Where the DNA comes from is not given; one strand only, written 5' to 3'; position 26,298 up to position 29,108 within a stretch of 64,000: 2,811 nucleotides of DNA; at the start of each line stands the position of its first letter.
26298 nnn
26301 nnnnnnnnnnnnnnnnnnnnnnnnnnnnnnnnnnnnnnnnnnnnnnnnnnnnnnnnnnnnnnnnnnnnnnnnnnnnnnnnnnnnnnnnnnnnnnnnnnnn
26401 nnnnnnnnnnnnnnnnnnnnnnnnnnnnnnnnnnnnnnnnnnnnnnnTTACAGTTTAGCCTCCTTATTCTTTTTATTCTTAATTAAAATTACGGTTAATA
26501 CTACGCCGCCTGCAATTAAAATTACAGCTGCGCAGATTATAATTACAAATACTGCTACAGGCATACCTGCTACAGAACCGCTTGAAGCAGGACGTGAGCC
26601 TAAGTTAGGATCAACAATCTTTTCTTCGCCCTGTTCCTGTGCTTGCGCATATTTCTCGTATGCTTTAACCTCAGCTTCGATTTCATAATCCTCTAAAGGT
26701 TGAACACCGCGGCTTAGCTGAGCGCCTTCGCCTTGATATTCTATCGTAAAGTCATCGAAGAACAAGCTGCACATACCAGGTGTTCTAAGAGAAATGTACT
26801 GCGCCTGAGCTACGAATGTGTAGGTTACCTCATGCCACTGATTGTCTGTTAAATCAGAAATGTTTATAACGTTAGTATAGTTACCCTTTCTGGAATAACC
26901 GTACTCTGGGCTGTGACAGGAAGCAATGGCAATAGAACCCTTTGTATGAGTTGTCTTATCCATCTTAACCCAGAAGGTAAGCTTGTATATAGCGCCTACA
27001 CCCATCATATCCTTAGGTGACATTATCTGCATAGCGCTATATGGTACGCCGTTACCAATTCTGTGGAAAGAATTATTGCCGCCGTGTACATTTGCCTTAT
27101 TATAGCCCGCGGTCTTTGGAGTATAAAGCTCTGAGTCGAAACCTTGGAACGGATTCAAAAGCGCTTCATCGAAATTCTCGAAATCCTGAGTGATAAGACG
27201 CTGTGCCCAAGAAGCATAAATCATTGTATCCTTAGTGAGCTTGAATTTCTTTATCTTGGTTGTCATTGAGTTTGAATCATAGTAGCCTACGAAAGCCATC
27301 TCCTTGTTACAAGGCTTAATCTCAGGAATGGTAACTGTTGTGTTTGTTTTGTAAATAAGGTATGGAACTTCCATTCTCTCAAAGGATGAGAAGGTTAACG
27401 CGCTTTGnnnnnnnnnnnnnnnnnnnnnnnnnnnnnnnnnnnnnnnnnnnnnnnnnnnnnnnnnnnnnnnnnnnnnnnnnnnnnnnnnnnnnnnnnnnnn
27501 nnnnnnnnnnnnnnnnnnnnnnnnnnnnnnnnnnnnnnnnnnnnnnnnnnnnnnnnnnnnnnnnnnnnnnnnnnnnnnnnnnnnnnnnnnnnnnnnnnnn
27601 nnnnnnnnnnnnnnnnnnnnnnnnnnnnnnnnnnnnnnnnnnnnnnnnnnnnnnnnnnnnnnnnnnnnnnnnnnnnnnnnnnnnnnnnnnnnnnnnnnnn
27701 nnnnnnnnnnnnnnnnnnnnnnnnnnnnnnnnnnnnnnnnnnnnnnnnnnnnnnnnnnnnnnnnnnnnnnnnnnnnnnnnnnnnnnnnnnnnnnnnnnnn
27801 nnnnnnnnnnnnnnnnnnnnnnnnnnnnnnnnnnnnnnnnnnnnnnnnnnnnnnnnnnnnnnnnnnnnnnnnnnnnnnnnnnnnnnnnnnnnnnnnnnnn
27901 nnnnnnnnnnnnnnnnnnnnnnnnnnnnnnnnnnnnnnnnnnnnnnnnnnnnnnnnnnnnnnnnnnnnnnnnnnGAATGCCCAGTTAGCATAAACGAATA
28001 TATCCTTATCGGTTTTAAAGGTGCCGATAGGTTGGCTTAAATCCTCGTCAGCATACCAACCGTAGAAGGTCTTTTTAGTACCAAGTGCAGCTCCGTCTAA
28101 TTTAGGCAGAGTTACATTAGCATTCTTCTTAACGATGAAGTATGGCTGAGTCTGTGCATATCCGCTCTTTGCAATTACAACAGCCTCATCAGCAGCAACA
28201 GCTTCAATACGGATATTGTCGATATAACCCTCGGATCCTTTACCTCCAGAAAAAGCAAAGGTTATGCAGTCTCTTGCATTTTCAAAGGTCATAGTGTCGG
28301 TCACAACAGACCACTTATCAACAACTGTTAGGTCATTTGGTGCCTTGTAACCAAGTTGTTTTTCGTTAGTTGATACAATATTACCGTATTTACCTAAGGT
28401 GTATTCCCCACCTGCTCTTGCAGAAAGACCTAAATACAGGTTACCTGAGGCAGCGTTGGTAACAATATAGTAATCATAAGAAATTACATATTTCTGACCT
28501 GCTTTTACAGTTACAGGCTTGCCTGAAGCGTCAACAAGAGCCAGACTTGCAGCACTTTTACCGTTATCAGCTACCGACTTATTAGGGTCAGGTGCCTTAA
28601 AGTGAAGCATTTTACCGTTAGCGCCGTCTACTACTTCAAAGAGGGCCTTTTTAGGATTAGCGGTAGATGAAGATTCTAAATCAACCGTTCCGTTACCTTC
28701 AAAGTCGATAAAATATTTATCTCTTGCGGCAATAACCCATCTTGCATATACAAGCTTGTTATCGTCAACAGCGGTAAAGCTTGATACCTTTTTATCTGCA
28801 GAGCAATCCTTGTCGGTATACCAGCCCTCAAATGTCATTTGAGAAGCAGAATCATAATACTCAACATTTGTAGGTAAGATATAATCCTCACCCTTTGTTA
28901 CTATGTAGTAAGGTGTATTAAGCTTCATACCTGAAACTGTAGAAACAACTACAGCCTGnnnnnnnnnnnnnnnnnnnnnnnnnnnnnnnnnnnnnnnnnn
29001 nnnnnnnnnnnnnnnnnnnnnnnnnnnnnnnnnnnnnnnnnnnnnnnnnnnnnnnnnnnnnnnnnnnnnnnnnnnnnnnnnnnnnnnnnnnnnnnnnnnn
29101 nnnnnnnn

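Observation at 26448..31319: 1623-aa enzyme-less multi-CBM-like surface protein with a C-terminal TM anchor instead of a sortase signal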

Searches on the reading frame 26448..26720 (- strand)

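Call 38: search_protein_families(library=pfam, proteins=[window:26448-26720:-], max_evalue=10)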
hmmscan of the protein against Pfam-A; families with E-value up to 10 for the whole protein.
window:26448-26720:- (90 aa): 2 families
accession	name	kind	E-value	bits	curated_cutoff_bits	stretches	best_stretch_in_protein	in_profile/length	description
PF15820.10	ECSCR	-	0.053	13.9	27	1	49-88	21-57/104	Endothelial cell-specific chemotaxis regulator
PF07178.16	TraL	-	0.37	11.6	24.4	1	51-88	23-60/90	TraL protein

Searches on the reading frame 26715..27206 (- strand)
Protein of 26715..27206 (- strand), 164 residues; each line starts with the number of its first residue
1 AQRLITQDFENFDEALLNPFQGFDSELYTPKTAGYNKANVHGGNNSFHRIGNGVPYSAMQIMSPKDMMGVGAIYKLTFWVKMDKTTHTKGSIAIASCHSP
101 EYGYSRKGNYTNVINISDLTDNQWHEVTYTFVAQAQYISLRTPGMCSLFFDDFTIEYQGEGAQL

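Call 38: search_protein_families(library=pfam, proteins=[window:26715-27206:-], max_evalue=10)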
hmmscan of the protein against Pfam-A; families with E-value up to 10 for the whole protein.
window:26715-27206:- (164 aa): 3 families
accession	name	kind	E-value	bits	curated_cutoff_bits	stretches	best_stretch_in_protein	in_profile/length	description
PF02018.23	CBM_4_9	-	8.5e-08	33.1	25.9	1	10-134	7-119/136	Carbohydrate binding domain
PF11033.13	ComJ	-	0.09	13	25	1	88-132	75-120/122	Competence protein J (ComJ)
PF13385.13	Laminin_G_3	-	0.14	12.8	27.6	1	77-134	22-91/151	Concanavalin A-like lectin/glucanases superfamily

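Call 72: search_solved_structures(query=window:26715-27206:-, max_evalue=1)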
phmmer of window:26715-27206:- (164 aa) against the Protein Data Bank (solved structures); distinct sequences matched with E-value up to 1: 1.
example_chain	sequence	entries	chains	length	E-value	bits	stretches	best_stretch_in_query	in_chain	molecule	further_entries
5jt8_A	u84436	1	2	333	0.58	13.2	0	26-80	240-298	Blo t 1 allergen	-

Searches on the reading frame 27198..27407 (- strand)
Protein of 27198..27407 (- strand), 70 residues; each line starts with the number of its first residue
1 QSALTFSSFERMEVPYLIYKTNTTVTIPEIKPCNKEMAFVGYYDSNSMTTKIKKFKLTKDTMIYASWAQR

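Call 39: search_protein_families(library=pfam, proteins=[window:27198-27407:-], max_evalue=10)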
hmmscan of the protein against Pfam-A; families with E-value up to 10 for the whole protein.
window:27198-27407:- (70 aa): 0 families

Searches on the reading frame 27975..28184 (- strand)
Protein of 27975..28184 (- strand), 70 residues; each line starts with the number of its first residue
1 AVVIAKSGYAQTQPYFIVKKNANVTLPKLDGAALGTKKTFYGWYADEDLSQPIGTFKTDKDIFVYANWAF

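Call 39: search_protein_families(library=pfam, proteins=[window:27975-28184:-], max_evalue=10)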
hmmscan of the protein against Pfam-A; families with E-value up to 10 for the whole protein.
window:27975-28184:- (70 aa): 1 family
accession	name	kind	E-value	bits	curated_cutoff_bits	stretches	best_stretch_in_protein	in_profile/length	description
PF09479.16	Flg_new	-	0.00063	20.2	27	1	18-66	16-64/65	Listeria-Bacteroides repeat domain (List_Bact_rpt)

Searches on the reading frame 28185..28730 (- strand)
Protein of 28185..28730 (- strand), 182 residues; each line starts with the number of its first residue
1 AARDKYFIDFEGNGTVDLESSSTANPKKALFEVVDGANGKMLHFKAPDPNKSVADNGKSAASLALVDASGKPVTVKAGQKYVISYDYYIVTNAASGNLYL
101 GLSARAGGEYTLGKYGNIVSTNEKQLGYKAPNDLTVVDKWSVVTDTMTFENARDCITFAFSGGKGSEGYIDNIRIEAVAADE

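Call 39: search_protein_families(library=pfam, proteins=[window:28185-28730:-], max_evalue=10)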
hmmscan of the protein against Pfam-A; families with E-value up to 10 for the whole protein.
window:28185-28730:- (182 aa): 3 families
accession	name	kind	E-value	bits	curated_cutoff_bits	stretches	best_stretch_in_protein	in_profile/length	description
PF09134.16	Invasin_D3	-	0.047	14.7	33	1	51-111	12-77/98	Invasin, domain 3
PF13313.11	DUF4082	-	0.084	13.3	28.4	1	71-93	76-98/143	Domain of unknown function (DUF4082)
PF12503.13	CMV_1a_C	-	0.16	12.5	25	1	114-149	45-80/84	Cucumber mosaic virus 1a protein C terminal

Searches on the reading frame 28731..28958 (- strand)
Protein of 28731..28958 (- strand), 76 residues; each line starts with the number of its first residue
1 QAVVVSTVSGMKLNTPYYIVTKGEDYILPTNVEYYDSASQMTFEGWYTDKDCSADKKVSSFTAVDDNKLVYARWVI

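Call 39: search_protein_families(library=pfam, proteins=[window:28731-28958:-], max_evalue=10)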
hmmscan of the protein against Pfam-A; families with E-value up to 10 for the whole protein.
window:28731-28958:- (76 aa): 2 families
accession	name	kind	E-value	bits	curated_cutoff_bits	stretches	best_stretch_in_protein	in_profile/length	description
PF09479.16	Flg_new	-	5.8e-06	26.8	27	1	20-72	16-64/65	Listeria-Bacteroides repeat domain (List_Bact_rpt)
PF16129.10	DUF4841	-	0.12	13.2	25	1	42-68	1-27/69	Domain of unknown function (DUF4841)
